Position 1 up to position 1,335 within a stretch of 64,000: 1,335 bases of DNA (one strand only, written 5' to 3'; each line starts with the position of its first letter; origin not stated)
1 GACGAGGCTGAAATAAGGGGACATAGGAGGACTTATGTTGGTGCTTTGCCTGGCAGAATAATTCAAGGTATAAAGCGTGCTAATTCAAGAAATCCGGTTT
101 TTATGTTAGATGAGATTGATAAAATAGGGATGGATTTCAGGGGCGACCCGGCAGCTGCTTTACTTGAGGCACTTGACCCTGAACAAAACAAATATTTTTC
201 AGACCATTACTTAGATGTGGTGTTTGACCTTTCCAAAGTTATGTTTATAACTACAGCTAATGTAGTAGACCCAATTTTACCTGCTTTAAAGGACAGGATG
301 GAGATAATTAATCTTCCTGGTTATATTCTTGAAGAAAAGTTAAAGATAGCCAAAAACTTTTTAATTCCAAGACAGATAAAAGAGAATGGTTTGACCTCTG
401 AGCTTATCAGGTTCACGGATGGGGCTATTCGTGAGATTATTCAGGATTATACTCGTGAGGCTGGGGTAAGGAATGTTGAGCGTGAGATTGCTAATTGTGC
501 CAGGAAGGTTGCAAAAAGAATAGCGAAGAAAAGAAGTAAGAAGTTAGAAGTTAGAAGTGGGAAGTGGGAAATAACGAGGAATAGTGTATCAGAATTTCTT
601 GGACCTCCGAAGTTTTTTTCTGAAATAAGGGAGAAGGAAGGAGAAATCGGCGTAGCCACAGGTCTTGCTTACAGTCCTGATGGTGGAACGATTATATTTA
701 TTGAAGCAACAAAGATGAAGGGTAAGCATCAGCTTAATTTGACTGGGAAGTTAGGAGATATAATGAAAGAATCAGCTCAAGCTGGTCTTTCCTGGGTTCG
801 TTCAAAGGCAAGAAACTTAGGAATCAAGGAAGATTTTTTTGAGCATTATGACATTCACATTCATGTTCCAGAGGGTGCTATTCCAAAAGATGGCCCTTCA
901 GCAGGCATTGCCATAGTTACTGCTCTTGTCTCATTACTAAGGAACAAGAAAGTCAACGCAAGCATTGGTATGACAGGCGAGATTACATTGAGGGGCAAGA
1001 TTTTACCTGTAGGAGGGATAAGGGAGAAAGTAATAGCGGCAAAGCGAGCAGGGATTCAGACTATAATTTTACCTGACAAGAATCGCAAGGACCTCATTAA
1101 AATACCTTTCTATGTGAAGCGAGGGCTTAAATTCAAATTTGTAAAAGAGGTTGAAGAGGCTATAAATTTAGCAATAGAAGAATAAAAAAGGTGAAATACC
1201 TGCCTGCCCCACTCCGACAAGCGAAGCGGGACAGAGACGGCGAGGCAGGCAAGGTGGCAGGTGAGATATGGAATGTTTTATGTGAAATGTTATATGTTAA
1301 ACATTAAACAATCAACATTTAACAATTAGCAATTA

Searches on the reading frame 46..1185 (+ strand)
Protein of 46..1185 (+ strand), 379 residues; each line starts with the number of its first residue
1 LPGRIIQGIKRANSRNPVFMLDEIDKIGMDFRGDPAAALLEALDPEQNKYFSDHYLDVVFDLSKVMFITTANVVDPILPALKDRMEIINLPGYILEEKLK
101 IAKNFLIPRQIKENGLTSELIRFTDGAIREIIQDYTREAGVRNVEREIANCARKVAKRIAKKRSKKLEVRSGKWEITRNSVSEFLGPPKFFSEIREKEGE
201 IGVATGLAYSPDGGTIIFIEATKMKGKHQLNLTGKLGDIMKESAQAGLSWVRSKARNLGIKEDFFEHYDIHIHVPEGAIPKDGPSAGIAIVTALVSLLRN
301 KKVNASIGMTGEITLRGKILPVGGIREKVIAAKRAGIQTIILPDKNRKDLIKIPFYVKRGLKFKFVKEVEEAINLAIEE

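Call 3: search_protein_families(library=pfam, proteins=[window:46-1185:+], max_evalue=0.01)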
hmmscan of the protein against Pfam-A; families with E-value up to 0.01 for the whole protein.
window:46-1185:+ (379 aa): 4 families
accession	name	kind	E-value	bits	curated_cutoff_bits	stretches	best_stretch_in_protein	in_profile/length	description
PF05362.19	Lon_C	-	4.3e-86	288.2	21.1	1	176-378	2-204/205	Lon protease (S16) C-terminal proteolytic domain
PF22667.2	Lon_lid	-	1e-21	76.8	27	1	112-166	1-55/57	Lon protease AAA+ ATPase lid domain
PF13541.12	ChlI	-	7.2e-10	39.3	27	1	219-346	1-121/121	Subunit ChlI of Mg-chelatase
PF00004.35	AAA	-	8.5e-10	39.6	21.2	1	2-88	43-126/131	ATPase family associated with various cellular activities (AAA)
